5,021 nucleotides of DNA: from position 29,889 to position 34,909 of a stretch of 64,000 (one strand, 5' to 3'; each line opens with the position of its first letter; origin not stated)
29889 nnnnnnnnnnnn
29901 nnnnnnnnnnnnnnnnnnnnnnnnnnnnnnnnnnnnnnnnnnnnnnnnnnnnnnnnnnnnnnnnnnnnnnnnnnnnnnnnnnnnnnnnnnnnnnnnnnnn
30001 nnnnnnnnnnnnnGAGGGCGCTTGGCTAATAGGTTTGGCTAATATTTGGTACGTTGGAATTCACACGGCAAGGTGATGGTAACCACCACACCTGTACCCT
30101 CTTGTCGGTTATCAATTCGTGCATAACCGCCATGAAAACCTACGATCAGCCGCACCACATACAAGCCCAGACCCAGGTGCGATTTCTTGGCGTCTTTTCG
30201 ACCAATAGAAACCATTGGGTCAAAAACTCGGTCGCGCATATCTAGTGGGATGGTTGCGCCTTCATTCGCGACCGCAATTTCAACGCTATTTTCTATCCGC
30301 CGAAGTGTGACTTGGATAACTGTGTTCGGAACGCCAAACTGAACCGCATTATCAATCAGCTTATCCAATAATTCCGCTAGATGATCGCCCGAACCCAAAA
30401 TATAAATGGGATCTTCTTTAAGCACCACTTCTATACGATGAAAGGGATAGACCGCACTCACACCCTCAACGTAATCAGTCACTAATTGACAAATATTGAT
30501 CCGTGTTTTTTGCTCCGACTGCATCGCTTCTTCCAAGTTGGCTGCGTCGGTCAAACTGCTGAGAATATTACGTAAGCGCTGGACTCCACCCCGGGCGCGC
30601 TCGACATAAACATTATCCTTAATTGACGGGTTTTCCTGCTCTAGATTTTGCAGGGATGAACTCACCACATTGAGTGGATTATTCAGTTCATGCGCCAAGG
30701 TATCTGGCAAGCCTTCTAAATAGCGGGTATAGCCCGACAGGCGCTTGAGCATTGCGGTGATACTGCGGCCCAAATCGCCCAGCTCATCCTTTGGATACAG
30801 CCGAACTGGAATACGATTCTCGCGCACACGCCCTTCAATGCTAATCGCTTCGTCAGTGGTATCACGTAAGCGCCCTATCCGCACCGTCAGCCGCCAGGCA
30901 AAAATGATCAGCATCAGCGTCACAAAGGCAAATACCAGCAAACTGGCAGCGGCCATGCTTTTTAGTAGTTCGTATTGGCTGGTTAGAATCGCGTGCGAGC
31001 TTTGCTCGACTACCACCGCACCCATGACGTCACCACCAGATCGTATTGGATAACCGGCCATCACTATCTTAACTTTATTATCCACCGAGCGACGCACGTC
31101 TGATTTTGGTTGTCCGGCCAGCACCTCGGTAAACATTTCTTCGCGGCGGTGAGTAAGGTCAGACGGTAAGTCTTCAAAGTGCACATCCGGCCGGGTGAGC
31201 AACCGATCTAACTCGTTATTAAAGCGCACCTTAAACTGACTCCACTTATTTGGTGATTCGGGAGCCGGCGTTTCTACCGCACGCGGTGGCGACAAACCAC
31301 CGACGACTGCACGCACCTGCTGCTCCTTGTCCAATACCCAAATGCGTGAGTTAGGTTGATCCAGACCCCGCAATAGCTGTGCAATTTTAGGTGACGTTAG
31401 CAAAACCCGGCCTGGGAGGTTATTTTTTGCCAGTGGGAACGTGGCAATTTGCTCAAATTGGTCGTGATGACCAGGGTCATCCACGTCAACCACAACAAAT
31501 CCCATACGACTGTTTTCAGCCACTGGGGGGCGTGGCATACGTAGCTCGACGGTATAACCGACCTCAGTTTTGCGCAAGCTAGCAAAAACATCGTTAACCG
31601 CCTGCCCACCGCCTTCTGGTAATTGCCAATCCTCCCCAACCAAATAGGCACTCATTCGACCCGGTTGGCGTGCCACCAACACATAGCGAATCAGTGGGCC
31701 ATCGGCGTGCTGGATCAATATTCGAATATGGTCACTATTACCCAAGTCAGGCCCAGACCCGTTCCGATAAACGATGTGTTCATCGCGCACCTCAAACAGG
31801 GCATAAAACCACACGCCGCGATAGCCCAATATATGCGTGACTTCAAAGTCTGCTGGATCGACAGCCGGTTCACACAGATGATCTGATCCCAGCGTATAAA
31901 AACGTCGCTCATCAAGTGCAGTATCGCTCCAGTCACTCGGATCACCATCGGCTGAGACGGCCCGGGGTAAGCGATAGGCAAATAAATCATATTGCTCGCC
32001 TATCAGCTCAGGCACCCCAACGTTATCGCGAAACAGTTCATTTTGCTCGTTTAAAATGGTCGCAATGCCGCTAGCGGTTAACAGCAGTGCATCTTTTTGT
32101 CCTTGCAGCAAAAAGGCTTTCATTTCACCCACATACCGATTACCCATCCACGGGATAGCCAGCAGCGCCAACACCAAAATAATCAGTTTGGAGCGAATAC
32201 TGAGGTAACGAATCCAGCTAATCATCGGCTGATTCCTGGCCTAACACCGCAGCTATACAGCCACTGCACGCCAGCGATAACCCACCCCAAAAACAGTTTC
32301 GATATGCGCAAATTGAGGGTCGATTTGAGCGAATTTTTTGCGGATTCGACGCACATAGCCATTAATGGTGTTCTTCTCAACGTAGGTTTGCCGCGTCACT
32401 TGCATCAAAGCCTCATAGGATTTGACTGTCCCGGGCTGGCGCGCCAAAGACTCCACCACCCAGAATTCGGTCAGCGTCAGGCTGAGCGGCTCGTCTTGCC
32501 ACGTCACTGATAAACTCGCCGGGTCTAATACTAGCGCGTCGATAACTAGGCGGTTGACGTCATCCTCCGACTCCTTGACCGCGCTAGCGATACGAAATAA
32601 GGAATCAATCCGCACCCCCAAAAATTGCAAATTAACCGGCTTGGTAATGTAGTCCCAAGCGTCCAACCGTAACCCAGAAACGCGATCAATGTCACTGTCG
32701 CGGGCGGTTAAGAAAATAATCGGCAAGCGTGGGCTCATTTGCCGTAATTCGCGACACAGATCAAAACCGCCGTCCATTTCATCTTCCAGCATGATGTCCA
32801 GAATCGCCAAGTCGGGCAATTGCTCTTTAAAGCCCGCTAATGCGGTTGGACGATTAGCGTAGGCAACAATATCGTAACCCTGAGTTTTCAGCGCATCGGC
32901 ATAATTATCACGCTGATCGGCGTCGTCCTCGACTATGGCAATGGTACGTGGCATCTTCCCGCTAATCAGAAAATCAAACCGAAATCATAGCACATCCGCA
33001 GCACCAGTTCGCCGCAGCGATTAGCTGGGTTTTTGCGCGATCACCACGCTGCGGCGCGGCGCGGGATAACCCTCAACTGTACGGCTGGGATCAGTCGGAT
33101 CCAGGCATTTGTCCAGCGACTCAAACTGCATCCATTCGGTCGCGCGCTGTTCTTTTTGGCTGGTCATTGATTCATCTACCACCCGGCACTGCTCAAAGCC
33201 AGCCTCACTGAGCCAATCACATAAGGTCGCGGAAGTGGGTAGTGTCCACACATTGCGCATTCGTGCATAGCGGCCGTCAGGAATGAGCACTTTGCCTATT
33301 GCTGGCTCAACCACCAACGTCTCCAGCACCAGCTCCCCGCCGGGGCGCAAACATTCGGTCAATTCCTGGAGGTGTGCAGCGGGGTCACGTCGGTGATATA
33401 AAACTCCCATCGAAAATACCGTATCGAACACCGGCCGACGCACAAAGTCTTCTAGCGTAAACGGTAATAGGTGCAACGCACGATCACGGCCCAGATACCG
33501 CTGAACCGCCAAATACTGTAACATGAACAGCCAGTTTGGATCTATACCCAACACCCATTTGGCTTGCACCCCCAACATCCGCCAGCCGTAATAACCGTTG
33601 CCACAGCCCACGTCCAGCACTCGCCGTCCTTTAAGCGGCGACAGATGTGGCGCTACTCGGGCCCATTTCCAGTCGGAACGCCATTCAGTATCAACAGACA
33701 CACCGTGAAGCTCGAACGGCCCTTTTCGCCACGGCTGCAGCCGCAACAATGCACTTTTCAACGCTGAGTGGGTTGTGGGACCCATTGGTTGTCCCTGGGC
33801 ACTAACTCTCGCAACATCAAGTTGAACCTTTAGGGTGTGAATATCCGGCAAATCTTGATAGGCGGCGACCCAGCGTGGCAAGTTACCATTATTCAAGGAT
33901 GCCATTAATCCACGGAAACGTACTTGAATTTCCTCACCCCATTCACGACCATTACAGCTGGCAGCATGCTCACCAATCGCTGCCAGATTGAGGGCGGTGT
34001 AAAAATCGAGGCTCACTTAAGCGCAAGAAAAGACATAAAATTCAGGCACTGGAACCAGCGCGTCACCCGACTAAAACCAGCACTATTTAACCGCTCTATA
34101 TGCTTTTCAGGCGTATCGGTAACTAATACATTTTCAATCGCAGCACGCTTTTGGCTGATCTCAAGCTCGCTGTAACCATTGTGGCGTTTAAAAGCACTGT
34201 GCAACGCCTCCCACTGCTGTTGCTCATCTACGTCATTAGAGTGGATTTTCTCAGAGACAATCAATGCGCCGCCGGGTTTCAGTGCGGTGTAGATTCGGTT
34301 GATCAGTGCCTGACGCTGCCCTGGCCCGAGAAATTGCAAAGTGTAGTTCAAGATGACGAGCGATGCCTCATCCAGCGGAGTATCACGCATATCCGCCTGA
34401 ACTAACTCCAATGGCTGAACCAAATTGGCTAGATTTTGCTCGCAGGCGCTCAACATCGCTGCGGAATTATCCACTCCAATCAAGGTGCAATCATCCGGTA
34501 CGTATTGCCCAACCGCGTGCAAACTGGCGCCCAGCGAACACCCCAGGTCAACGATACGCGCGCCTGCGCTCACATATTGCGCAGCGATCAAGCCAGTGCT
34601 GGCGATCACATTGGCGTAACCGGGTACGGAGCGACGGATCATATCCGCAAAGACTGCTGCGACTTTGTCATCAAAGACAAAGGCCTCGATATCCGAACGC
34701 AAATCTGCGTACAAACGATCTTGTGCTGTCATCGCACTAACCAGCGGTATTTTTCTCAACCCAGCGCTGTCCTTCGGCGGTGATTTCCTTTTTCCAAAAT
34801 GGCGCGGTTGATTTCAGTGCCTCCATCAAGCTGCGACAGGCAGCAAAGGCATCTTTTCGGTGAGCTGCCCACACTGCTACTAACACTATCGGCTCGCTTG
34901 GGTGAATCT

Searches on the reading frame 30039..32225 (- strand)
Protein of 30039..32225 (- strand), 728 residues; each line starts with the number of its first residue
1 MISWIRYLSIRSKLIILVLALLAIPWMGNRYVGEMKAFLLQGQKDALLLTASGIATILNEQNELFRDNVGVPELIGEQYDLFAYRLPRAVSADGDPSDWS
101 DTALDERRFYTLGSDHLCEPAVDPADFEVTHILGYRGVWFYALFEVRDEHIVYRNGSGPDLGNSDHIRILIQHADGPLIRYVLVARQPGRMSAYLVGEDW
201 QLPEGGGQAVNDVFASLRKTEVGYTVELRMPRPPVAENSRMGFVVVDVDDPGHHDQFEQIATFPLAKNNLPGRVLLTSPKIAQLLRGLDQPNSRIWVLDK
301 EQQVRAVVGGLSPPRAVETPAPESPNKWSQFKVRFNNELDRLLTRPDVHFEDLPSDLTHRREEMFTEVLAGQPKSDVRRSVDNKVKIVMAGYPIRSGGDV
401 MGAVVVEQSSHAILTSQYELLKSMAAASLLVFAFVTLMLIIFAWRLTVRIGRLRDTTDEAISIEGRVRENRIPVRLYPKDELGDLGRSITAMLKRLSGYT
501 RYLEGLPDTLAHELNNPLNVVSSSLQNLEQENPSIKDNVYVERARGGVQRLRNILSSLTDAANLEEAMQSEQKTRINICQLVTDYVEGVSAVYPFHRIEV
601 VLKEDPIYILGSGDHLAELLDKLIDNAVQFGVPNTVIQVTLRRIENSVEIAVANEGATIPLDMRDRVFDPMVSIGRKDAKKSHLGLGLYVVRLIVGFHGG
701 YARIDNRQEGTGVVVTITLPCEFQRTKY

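Call 38: search_protein_families(library=pfam, max_evalue=0.00001, proteins=[window:30039-32225:-])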
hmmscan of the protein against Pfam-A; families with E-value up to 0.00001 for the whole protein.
window:30039-32225:- (728 aa): 2 families
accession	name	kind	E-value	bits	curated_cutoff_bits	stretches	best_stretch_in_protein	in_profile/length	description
PF02518.31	HATPase_c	-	4e-17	63.1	26.4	1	613-720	3-108/111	Histidine kinase-, DNA gyrase B-, and HSP90-like ATPase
PF00512.31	HisKA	-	1e-08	35.5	26.9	1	509-566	8-65/66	His Kinase A (phospho-acceptor) domain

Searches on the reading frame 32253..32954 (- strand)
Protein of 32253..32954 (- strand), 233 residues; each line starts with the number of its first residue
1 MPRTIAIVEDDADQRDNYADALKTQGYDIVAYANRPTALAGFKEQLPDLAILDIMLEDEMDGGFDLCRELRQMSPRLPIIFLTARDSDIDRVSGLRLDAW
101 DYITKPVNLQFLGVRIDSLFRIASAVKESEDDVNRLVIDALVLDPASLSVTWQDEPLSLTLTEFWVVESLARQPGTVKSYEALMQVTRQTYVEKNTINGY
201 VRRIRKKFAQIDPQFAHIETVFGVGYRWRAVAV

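Call 38: search_protein_families(library=pfam, max_evalue=0.00001, proteins=[window:32253-32954:-])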
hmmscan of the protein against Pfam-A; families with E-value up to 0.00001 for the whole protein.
window:32253-32954:- (233 aa): 2 families
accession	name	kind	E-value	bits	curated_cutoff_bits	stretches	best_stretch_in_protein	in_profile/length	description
PF00072.30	Response_reg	-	3.6e-23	82.3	30.2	1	5-112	1-106/111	Response regulator receiver domain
PF00486.34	Trans_reg_C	-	7.5e-13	48.8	26.2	1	155-227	2-76/77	Transcriptional regulatory protein, C terminal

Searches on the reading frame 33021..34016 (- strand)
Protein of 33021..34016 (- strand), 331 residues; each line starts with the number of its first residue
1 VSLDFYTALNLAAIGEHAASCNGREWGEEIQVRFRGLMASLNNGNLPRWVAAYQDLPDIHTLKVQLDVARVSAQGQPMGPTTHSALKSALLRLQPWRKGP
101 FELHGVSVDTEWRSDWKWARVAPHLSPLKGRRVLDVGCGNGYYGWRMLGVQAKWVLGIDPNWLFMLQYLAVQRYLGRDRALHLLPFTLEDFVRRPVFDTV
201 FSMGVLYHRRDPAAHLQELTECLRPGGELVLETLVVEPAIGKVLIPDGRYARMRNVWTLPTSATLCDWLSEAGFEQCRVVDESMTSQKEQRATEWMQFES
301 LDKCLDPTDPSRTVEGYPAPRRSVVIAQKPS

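Call 38: search_protein_families(library=pfam, max_evalue=0.00001, proteins=[window:33021-34016:-])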
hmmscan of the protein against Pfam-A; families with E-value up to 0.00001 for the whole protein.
window:33021-34016:- (331 aa): 6 families
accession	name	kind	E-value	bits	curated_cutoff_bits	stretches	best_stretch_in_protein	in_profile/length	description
PF08003.17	Methyltransf_9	-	7.5e-118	393.5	23.8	1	19-329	6-315/315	Protein of unknown function (DUF1698)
PF13489.12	Methyltransf_23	-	1.7e-13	51.1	27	1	124-275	15-160/164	Methyltransferase domain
PF13847.12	Methyltransf_31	-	2e-09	37.7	27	1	129-235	3-113/145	Methyltransferase domain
PF08242.18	Methyltransf_12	-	2.7e-09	38.1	30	1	134-229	1-98/98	Methyltransferase domain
PF08241.18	Methyltransf_11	-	3.2e-08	34.5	21.2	1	134-231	1-95/95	Methyltransferase domain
PF13649.12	Methyltransf_25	-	2.5e-07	31.7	27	1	133-227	1-97/97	Methyltransferase domain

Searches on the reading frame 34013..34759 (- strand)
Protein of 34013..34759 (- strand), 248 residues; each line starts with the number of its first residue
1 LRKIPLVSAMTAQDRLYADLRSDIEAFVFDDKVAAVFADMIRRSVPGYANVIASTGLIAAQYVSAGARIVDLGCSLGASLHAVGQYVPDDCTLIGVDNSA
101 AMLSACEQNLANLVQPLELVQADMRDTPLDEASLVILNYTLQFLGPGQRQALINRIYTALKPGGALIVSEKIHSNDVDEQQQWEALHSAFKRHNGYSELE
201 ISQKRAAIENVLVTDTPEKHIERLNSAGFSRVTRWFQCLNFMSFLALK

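Call 38: search_protein_families(library=pfam, max_evalue=0.00001, proteins=[window:34013-34759:-])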
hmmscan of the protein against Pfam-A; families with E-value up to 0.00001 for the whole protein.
window:34013-34759:- (248 aa): 7 families
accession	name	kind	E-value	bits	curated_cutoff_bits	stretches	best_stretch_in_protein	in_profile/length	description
PF13649.12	Methyltransf_25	-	3.3e-15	57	27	1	69-164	1-97/97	Methyltransferase domain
PF08241.18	Methyltransf_11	-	1e-12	49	21.2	1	70-168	1-95/95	Methyltransferase domain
PF08242.18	Methyltransf_12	-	6.9e-11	43.2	30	1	70-166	1-98/98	Methyltransferase domain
PF13847.12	Methyltransf_31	-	1.5e-10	41.4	27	1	65-178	3-119/145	Methyltransferase domain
PF00891.24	Methyltransf_2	-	3.1e-10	40.2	22.3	1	51-182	49-178/210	O-methyltransferase domain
PF13489.12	Methyltransf_23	-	1.9e-06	28.2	27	1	63-194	20-140/164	Methyltransferase domain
PF01209.24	Ubie_methyltran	-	7.8e-06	25.8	20.1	0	63-174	45-157/233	ubiE/COQ5 methyltransferase family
